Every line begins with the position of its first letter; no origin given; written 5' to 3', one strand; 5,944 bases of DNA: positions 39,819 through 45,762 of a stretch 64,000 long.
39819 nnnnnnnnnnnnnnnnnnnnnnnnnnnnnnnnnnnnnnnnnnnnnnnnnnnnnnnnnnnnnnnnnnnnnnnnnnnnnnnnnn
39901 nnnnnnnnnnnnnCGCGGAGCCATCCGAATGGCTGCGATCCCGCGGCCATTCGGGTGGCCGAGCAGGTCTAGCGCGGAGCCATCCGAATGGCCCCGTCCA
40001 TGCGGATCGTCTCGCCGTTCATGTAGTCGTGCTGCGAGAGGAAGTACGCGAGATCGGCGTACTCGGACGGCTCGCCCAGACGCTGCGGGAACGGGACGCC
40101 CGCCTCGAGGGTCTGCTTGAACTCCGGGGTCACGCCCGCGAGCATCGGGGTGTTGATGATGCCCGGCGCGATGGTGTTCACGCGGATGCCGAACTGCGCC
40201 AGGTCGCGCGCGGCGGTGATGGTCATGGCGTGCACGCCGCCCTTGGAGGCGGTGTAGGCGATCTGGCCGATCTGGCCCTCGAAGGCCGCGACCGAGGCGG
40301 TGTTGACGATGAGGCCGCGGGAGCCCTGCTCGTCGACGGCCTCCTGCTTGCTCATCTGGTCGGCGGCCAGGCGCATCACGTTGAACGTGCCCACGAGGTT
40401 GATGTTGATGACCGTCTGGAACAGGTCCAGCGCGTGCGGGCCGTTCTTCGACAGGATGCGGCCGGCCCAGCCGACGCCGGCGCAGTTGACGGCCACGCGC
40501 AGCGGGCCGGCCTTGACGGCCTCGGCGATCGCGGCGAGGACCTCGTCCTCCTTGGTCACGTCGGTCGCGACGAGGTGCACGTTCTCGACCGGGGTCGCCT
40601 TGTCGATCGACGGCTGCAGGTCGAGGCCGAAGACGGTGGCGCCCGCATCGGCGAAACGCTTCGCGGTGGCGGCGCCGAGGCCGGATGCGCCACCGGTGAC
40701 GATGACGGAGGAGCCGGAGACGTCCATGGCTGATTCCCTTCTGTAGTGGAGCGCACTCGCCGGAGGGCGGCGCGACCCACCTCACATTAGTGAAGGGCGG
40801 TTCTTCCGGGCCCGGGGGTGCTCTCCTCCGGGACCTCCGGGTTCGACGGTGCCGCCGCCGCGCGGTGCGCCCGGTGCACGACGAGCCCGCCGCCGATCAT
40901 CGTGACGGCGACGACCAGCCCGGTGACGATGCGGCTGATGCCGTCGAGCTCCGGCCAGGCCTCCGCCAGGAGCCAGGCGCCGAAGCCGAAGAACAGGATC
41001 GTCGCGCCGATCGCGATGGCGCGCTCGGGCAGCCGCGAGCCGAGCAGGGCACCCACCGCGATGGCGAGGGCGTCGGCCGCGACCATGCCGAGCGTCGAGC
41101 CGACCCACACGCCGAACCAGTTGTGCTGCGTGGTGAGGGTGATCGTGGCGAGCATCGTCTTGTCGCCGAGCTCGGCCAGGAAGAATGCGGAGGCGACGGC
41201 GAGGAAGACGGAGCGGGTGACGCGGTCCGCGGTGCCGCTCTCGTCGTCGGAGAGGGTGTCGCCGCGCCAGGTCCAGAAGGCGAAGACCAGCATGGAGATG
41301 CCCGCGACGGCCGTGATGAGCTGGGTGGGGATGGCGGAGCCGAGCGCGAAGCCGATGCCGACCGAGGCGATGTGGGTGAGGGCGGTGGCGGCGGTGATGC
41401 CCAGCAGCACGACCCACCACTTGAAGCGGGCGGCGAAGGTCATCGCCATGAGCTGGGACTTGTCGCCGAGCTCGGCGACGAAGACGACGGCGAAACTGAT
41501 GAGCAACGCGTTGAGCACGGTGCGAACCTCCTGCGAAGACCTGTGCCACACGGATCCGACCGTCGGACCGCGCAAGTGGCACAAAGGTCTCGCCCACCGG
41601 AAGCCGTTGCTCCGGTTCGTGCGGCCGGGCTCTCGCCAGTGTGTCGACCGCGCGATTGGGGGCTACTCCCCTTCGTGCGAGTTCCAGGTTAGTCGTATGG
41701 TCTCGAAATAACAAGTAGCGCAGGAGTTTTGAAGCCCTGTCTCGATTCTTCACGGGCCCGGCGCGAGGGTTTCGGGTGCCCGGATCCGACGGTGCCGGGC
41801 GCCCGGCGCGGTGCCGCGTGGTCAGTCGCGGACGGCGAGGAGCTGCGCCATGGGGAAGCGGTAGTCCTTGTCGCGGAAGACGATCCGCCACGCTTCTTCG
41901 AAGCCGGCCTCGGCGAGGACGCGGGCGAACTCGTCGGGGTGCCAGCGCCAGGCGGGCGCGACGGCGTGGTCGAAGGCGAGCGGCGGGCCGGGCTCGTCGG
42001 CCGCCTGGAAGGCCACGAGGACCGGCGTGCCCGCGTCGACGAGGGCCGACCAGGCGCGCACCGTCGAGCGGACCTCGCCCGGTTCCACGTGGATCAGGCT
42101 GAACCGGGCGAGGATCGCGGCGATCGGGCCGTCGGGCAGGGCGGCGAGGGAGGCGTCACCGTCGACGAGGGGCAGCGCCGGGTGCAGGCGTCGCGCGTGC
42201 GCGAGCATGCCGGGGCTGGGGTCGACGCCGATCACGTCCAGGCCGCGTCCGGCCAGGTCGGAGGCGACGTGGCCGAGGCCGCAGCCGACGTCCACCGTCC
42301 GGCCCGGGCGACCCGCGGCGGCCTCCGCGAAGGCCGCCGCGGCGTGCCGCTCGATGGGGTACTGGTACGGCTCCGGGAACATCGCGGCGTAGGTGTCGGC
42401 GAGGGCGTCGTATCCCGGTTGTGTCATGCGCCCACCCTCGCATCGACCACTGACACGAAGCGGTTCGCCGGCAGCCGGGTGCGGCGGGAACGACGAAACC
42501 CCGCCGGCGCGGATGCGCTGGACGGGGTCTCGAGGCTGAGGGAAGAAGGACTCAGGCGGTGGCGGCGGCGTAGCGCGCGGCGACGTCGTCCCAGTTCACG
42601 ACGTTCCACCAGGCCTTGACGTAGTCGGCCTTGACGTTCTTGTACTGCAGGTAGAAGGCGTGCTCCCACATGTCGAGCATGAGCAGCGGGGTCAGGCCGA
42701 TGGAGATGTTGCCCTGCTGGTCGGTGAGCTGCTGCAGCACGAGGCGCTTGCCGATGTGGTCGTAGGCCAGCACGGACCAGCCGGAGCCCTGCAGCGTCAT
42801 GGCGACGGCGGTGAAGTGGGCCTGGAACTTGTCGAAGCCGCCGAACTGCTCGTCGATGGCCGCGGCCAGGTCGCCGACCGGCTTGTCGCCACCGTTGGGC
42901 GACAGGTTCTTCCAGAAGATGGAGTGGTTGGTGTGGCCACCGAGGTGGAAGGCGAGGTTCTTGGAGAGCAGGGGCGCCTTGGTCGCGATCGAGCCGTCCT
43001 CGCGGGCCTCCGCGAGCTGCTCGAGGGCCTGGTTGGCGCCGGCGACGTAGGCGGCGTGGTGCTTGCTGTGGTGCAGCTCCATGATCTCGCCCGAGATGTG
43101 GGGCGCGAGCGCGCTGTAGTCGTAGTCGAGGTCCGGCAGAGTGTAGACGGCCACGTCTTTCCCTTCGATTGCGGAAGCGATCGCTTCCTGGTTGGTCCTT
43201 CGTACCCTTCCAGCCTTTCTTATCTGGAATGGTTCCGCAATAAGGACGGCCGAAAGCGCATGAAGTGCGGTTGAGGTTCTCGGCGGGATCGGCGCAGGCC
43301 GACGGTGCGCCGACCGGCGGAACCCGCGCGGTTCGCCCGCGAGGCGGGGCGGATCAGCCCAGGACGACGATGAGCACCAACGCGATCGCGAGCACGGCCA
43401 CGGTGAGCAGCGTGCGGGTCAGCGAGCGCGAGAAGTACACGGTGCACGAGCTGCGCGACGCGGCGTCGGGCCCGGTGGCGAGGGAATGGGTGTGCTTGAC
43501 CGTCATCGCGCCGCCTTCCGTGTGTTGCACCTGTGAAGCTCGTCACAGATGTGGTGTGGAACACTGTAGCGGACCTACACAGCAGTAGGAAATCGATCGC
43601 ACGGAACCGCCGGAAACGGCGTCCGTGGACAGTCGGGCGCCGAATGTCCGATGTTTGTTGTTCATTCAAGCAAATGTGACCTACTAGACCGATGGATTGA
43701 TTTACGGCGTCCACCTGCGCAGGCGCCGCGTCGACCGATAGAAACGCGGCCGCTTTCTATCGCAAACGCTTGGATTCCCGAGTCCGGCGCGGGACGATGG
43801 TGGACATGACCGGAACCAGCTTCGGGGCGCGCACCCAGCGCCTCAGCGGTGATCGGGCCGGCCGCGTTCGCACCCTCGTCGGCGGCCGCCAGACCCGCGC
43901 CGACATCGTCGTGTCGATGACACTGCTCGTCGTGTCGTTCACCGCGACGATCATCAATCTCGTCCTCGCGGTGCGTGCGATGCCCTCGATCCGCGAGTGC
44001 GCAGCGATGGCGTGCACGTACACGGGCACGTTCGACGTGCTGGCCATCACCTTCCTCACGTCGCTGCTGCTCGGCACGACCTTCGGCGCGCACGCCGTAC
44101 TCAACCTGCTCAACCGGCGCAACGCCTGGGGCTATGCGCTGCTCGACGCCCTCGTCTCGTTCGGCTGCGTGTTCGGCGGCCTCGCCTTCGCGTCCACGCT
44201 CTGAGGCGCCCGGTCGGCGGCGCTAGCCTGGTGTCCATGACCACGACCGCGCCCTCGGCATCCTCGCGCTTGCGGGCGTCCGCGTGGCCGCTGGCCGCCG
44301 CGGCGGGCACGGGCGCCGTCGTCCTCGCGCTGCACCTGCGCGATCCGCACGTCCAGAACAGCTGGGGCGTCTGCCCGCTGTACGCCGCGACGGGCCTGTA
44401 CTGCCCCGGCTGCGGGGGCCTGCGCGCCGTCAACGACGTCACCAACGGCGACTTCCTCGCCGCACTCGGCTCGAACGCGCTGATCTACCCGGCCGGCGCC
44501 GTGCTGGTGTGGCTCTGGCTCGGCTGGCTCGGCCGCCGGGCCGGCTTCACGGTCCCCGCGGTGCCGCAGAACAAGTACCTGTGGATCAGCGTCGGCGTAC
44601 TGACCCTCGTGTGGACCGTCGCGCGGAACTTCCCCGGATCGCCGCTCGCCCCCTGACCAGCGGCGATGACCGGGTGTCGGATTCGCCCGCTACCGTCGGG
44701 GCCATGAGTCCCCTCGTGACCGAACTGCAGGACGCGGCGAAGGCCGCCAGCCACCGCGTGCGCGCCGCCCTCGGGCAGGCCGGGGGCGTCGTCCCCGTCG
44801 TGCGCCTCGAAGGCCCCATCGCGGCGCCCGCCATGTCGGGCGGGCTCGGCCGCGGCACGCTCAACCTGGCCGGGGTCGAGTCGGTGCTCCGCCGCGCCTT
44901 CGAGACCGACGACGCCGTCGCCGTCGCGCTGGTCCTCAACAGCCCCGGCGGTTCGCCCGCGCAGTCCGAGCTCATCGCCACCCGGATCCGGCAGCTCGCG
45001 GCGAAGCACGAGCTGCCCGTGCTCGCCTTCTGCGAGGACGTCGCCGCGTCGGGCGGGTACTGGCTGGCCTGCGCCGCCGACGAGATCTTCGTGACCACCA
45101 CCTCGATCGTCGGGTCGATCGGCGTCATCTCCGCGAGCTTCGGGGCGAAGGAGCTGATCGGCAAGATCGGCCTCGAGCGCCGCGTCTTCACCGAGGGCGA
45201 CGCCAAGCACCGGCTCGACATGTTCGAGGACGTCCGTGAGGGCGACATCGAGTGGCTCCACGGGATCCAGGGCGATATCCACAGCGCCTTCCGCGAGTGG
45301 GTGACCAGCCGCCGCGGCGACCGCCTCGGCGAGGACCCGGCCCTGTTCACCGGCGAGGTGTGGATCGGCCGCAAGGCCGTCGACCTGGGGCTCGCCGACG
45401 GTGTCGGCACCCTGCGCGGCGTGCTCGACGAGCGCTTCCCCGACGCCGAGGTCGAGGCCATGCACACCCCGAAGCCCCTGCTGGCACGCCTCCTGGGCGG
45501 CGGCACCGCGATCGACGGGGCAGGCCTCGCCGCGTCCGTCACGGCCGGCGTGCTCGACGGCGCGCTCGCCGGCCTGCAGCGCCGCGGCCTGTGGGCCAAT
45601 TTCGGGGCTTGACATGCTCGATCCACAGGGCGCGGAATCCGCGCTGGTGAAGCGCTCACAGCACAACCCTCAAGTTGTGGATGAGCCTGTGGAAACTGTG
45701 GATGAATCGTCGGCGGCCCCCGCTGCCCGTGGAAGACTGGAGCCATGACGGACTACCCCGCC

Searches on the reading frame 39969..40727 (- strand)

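Call 17: search_protein_families(library=pfam, proteins=[window:39969-40727:-], max_evalue=0.001)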
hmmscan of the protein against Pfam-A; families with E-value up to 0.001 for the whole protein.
window:39969-40727:- (252 aa): 4 families
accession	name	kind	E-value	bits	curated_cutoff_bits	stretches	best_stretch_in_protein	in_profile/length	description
PF00106.31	adh_short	-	2.2e-42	145.2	26.6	1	8-199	3-190/195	short chain dehydrogenase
PF13561.12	adh_short_C2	-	1e-40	140.3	27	1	14-245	3-233/236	Enoyl-(Acyl carrier protein) reductase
PF08659.16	KR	-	1.4e-07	32.1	22.6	1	7-168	2-159/180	KR domain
PF01370.27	Epimerase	-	2.2e-05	24.4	20.9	1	8-122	1-103/240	NAD dependent epimerase/dehydratase family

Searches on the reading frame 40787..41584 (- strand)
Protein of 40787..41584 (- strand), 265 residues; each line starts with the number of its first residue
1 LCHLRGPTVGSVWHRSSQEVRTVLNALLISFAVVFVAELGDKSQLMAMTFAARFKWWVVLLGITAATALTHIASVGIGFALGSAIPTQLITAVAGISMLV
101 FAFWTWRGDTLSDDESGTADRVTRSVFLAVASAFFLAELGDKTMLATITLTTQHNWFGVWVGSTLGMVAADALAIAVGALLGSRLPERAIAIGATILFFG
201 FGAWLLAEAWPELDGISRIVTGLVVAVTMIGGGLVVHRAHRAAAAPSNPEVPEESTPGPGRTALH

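Call 17: search_protein_families(library=pfam, proteins=[window:40787-41584:-], max_evalue=0.001)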
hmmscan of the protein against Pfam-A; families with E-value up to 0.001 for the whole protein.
window:40787-41584:- (265 aa): 1 family
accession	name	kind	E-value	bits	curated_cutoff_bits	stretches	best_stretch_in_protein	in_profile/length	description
PF01169.24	GDT1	-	1.2e-42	144.5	27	2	129-202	2-75/75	Divalent cation/proton antiporter GDT1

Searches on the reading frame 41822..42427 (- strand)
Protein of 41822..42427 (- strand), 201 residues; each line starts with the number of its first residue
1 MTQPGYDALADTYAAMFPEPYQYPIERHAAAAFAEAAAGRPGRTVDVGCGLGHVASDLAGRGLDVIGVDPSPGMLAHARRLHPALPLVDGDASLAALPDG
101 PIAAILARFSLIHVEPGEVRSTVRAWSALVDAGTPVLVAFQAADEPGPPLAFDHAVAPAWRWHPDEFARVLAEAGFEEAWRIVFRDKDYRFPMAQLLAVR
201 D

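Call 17: search_protein_families(library=pfam, proteins=[window:41822-42427:-], max_evalue=0.001)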
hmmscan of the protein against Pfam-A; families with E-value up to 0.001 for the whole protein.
window:41822-42427:- (201 aa): 5 families
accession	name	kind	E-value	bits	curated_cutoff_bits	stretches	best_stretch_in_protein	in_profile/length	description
PF13649.12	Methyltransf_25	-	1.3e-13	51.8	27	1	45-130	2-93/97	Methyltransferase domain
PF08241.18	Methyltransf_11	-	9.7e-12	45.8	21.2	1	45-123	1-80/95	Methyltransferase domain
PF13489.12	Methyltransf_23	-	2.6e-10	40.7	27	1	29-177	9-160/164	Methyltransferase domain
PF08242.18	Methyltransf_12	-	2.6e-08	34.9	30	1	45-133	1-95/98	Methyltransferase domain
PF13847.12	Methyltransf_31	-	0.00056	20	27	1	43-80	6-46/145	Methyltransferase domain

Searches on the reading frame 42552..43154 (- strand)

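Call 17: search_protein_families(library=pfam, proteins=[window:42552-43154:-], max_evalue=0.001)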
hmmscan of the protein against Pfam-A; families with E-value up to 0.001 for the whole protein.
window:42552-43154:- (200 aa): 2 families
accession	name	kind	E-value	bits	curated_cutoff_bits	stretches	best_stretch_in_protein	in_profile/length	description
PF02777.23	Sod_Fe_C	-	1e-36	125.5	20.9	1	93-194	2-102/102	Iron/manganese superoxide dismutases, C-terminal domain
PF00081.27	Sod_Fe_N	-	2.2e-31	108.6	27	1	4-85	2-82/82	Iron/manganese superoxide dismutases, alpha-hairpin domain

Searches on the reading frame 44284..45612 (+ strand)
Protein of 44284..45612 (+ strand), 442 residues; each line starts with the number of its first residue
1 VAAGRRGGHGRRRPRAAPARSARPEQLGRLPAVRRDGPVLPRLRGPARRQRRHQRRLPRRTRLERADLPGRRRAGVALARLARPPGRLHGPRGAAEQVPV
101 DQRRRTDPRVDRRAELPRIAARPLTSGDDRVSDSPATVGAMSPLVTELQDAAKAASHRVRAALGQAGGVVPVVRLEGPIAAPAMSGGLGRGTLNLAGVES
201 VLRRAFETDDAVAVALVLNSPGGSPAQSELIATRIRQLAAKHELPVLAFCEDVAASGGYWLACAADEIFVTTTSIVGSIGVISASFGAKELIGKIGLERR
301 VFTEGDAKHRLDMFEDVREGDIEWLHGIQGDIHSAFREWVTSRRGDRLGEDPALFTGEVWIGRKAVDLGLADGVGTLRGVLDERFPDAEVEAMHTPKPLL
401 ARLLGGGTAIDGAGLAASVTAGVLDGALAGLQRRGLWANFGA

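Call 17: search_protein_families(library=pfam, proteins=[window:44284-45612:+], max_evalue=0.001)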
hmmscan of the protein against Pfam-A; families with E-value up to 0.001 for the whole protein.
window:44284-45612:+ (442 aa): 3 families
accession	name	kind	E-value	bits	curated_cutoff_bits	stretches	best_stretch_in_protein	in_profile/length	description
PF01343.23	Peptidase_S49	-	6.1e-25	88.4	24.9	1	241-383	4-146/154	Peptidase family S49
PF25145.1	NfeD1b_N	-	1.4e-07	31.8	40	1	199-284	16-100/189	NfeD1b, N-terminal domain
PF01972.22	SDH_protease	-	3.2e-05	23.5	31.3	1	197-280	77-156/286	ClpP-like SDH-type serine proteinase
